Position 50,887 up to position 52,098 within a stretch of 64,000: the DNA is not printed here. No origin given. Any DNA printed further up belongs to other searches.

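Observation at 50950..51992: Promoter-proximal cassette encodes an Mrr-like PD-(D/E)xK nuclease fused to an unrecognisable C-terminal domain (candidate single-gene defence cassette)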

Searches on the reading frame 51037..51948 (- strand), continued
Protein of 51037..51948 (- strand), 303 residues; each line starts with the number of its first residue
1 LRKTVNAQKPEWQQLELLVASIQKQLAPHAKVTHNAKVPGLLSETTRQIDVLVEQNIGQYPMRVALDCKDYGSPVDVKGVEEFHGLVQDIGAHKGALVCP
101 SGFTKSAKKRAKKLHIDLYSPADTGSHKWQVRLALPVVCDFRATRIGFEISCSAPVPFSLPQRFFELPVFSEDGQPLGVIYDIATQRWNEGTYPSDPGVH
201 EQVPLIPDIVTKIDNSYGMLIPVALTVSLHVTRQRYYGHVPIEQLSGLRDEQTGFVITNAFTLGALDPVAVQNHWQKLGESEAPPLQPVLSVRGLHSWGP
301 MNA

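Call 42: search_protein_families(library=padloc, alignment_id=A3, max_evalue=0.01)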
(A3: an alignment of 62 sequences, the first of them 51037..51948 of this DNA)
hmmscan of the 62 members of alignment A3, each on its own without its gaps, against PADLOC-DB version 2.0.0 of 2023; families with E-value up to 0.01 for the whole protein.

A. member 1, window:51037-51948:- (303 aa): 1 family
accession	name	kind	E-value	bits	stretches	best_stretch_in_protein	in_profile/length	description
PDLC04815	PDC-S02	-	4.2e-06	24.3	1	56-116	244-304/346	-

B. families by the number of members that match (of 62 scanned): 13 families
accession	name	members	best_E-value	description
PDLC04815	PDC-S02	52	1.8e-06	-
PDLC03663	mREase_IV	11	3.1e-05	Type IV methyl-directed restriction enzyme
PDLC03657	mREase_IV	8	0.00071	Type IV methyl-directed restriction enzyme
PDLC04819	PDC-S02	6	5.7e-05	-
PDLC04806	PDC-S02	6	0.0005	-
PDLC04796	PDC-S02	4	0.0016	-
PDLC00631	ZorD1|ZorD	2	9.8e-05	"SWI2/SNF2 helicase, Mrr-like nuclease"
PDLC04917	PDC-S12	1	8.3e-07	-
PDLC00833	E1-E2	1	2.4e-05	E1-E2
PDLC00872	E2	1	0.00031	E2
PDLC00865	E2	1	0.00035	E2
PDLC02487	BrxC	1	0.00047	BrxC-PglY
PDLC01887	CARF4--CARF_PDDEXK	1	0.0012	-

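Call 49: search_protein_families(library=pfam, alignment_id=A5, max_evalue=0.00001)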
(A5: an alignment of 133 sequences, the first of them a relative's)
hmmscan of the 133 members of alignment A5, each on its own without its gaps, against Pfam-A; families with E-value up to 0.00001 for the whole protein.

A. member 1, L004:640-873:+ (78 aa): 0 families

B. families by the number of members that match (of 133 scanned): 109 families (the first 25 are shown)
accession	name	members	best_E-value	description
PF01381.28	HTH_3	3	1.1e-06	Helix-turn-helix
PF13561.12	adh_short_C2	2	2.9e-58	Enoyl-(Acyl carrier protein) reductase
PF00106.31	adh_short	2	4.6e-51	short chain dehydrogenase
PF00239.26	Resolvase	2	1.6e-36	Resolvase, N terminal domain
PF00561.26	Abhydrolase_1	2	6.1e-30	alpha/beta hydrolase fold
PF00589.27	Phage_integrase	2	3.5e-22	Phage integrase family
PF08327.17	AHSA1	2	2.9e-20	Activator of Hsp90 ATPase homolog 1-like protein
PF00583.31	Acetyltransf_1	2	1.8e-13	Acetyltransferase (GNAT) family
PF13508.13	Acetyltransf_7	2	2.3e-12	Acetyltransferase (GNAT) domain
PF18734.6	HEPN_AbiU2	2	1.2e-08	AbiU2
PF13337.12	BrxL_ATPase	1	4.6e-129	Lon-like protease BrxL-like, ATPase domain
PF02867.20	Ribonuc_red_lgC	1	1e-127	Ribonucleotide reductase, barrel domain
PF06175.17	MiaE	1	1.5e-93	tRNA-(MS[2]IO[6]A)-hydroxylase (MiaE)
PF10011.15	DUF2254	1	1.5e-92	Predicted membrane protein (DUF2254)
PF02896.24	PEP-utilizers_C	1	1.4e-83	PEP-utilising enzyme, PEP-binding domain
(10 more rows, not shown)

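Call 50: search_protein_families(library=padloc, alignment_id=A5, max_evalue=1e-10)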
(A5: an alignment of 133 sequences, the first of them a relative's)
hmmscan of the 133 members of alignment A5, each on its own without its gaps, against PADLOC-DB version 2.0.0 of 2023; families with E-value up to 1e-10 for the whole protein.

A. member 1, L004:640-873:+ (78 aa): 0 families

B. families by the number of members that match (of 133 scanned): 30 families (the first 25 are shown)
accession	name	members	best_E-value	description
PDLC02506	BrxL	1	4.9e-291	BrxL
PDLC02508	BrxL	1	2e-152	BrxL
PDLC02509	BrxL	1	1.8e-94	BrxL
PDLC02505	BrxL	1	6.8e-68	BrxL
PDLC02507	BrxL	1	1.1e-48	BrxL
PDLC03000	DUF4238-Pers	1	1.3e-42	-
PDLC03963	SoFic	1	1.9e-27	-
PDLC04042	PD-T4-6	1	3.3e-22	-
PDLC04138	mad6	1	2.1e-19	mads_6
PDLC03920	MkoA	1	2.3e-18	-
PDLC04053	PD-T4-6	1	1.3e-17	-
PDLC04047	PD-T4-6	1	1.8e-16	-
PDLC02979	AriA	1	2e-16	-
PDLC04054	PD-T4-6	1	2.2e-16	-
PDLC02980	AriA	1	2.2e-15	-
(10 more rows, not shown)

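Call 65: search_dna_similar(query=window:51040-51948:-, collection=plasmids, mode=protein, max_rows=25)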
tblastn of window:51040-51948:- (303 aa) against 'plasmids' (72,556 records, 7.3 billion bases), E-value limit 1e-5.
Records with a match: 11; places in all: 11; records where one place covers at least 80% of the query: 0.
Best place of each record, by identity: <60% 11.
By first word of the organism name: Bradyrhizobium 4; Rubrobacter 1; Mucilaginibacter 1; Sulfuricurvum 1; Acinetobacter 1; Agrobacterium 1; Mesorhizobium 1; Piscirickettsia 1.
By predicted mobility (MOB-suite, as given by PLSDB): non-mobilizable 9; mobilizable 2.
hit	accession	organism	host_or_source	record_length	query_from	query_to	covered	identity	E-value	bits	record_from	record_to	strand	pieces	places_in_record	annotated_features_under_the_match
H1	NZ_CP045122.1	Rubrobacter marinus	single pure culture,marine sediment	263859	2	198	65%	26.1%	5e-9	65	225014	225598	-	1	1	restriction endonuclease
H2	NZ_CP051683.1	Mucilaginibacter robiniae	cell culture,Flower of Shittah tree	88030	6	113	36%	39.8%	7e-17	88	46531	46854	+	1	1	restriction endonuclease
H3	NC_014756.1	Sulfuricurvum kujiense DSM 16994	drain water from underground crude oil ...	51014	12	120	36%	36.8%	1e-14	82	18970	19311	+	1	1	restriction endonuclease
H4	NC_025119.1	Acinetobacter sp. M131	-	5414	1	129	43%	31.0%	4e-11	71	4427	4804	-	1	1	restriction endonuclease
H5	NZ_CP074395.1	Agrobacterium salinitolerans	Cotton,tiaaue sample,root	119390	11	119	36%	33.0%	4e-7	59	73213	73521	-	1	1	restriction endonuclease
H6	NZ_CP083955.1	Mesorhizobium sp. B2-1-1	cell culture,soil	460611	1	129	43%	27.5%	1e-9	67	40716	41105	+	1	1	restriction endonuclease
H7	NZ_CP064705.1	Bradyrhizobium sp. 155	Acmispon strigosus,cell culture,root ...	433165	15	111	32%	33.7%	4e-7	59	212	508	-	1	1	hypothetical protein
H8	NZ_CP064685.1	Bradyrhizobium sp. CW1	Acmispon strigosus,cell culture,bulk ...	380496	15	111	32%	33.7%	5e-7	59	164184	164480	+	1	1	hypothetical protein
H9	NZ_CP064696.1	Bradyrhizobium sp. 184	Acmispon strigosus,cell culture,root ...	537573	15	111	32%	33.7%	6e-7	58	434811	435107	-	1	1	hypothetical protein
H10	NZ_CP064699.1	Bradyrhizobium sp. 183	Acmispon strigosus,cell culture,root ...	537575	15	111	32%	33.7%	6e-7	58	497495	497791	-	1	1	hypothetical protein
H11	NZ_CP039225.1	Piscirickettsia salmonis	Salmo salar,cell culture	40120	7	129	41%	25.4%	2e-7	59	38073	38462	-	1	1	restriction endonuclease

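Call 66: search_dna_similar(query=window:51040-51948:-, collection=phages, mode=protein, max_rows=15)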
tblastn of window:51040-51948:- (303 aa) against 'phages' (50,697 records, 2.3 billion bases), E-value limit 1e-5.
Records with a match: 7; places in all: 7; records where one place covers at least 80% of the query: 0.
Best place of each record, by identity: <60% 7.
By first word of the organism name: Bacillus 7.
By host as written in the record: Bacillus subtilis subsp. subtilis str. 168 4; Bacillus subtilis 2; Bacillus subtilis str. 168 1.
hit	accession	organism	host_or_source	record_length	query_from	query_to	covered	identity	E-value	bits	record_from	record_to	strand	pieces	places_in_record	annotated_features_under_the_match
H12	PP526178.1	Bacillus phage phi3T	Bacillus subtilis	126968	14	133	40%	29.2%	5e-7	57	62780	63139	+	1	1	record has no annotation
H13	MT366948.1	Bacillus phage Hyb3phi3Ts-SPbeta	Bacillus subtilis subsp. subtilis str. ...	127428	14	133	40%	29.2%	5e-7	57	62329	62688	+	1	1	hypothetical protein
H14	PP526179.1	Bacillus phage phi3T-SPBeta hybrid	Bacillus subtilis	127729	14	133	40%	29.2%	5e-7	57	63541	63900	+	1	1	record has no annotation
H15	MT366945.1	Bacillus phage phi3Ts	Bacillus subtilis subsp. subtilis str. ...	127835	14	133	40%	29.2%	5e-7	57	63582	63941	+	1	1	hypothetical protein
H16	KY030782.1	Bacillus phage phi3T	Bacillus subtilis str. 168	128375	14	133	40%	29.2%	5e-7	57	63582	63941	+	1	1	hypothetical protein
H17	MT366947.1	Bacillus phage Hyb2phi3Ts-SPbeta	Bacillus subtilis subsp. subtilis str. ...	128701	14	133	40%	29.2%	5e-7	57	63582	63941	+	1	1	hypothetical protein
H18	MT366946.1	Bacillus phage Hyb1phi3Ts-SPbeta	Bacillus subtilis subsp. subtilis str. ...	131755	14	133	40%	29.2%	5e-7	57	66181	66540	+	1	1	hypothetical protein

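Call 67: find_encoding_contigs(protein=P0044, flank=8000, max_places=1)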
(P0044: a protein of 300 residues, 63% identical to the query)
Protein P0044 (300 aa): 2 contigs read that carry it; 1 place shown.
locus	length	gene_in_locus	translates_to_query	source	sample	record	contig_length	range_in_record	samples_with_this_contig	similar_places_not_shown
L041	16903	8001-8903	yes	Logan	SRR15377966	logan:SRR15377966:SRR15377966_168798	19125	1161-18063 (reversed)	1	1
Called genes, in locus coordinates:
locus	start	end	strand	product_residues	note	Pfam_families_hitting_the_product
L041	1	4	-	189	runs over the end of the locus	-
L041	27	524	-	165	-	-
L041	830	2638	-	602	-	-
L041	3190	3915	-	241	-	-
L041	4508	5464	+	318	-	PF08808:RES (faint)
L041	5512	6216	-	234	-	-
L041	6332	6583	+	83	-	-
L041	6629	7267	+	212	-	-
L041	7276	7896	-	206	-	PF13091:PLDc_2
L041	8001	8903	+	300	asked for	PF04471:Mrr_cat, PF22722:NA-iREase1 (weak)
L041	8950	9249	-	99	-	-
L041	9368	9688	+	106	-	-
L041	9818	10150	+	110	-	-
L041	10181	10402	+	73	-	-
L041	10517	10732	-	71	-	-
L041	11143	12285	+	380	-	-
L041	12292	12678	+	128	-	-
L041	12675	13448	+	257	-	-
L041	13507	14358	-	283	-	PF18928:DUF5677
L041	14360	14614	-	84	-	-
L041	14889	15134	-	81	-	PF13560:HTH_31, PF12844:HTH_19, PF01381:HTH_3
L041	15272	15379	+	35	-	-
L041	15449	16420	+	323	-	-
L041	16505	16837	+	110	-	-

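Call 68: find_encoding_contigs(protein=P0097, flank=8000, max_places=1)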
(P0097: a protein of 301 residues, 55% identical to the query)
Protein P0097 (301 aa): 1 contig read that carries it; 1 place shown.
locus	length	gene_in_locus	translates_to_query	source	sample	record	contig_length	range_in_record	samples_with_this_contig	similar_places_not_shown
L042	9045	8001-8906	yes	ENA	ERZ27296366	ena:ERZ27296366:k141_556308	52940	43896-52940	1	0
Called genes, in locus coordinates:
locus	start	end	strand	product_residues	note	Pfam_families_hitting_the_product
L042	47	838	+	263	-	PF01875:Memo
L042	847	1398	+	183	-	PF01871:AMMECR1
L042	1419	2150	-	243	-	-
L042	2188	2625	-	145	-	PF00027:cNMP_binding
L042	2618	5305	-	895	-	-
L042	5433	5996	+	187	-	PF08207:EFP_N, PF01132:EFP, PF09285:Elong-fact-P_C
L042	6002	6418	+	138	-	-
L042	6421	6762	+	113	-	PF18505:DUF5619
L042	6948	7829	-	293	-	PF13495:Phage_int_SAM_4, PF00589:Phage_integrase, PF22823:MrpR_C_cat (weak)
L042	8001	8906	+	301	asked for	PF04471:Mrr_cat, PF22722:NA-iREase1 (weak)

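Call 69: find_encoding_contigs(protein=P0062, flank=8000, max_places=1)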
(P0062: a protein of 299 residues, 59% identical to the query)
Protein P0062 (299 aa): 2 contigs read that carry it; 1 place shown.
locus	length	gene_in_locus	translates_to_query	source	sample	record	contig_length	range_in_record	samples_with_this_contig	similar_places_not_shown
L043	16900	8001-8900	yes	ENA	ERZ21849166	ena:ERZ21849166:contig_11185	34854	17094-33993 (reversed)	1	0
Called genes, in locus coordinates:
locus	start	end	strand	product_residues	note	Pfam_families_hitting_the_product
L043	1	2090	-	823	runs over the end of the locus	PF01433:Peptidase_M1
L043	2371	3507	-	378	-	PF00144:Beta-lactamase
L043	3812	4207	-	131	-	PF03203:MerC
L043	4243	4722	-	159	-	PF01475:FUR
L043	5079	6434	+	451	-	PF05787:PhoX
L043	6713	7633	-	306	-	PF03372:Exo_endo_phos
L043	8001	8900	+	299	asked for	PF04471:Mrr_cat, PF22722:NA-iREase1 (weak)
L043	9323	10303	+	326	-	-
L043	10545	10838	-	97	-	PF05016:ParE_toxin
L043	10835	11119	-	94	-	-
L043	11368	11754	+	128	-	PF00583:Acetyltransf_1, PF13673:Acetyltransf_10, PF13508:Acetyltransf_7, PF08445:FR47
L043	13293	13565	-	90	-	PF04362:Iron_traffic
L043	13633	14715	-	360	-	PF00730:HhH-GPD, PF00633:HHH (weak), PF14815:NUDIX_4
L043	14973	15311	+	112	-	PF04320:YggL_50S_bp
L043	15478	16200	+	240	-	PF02390:Methyltransf_4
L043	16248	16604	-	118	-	-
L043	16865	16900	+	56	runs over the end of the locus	-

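Call 71: search_protein_families(library=phrogs, proteins=[window:51040-51948:-], max_evalue=0.1)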
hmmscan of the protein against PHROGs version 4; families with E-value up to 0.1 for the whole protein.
window:51040-51948:- (303 aa): 2 families
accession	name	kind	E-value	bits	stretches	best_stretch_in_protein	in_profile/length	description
phrog_19856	-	unknown function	2.6e-05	25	1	67-118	117-168/192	-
phrog_729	-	other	0.064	13.3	0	49-116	185-254/277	cold shock protein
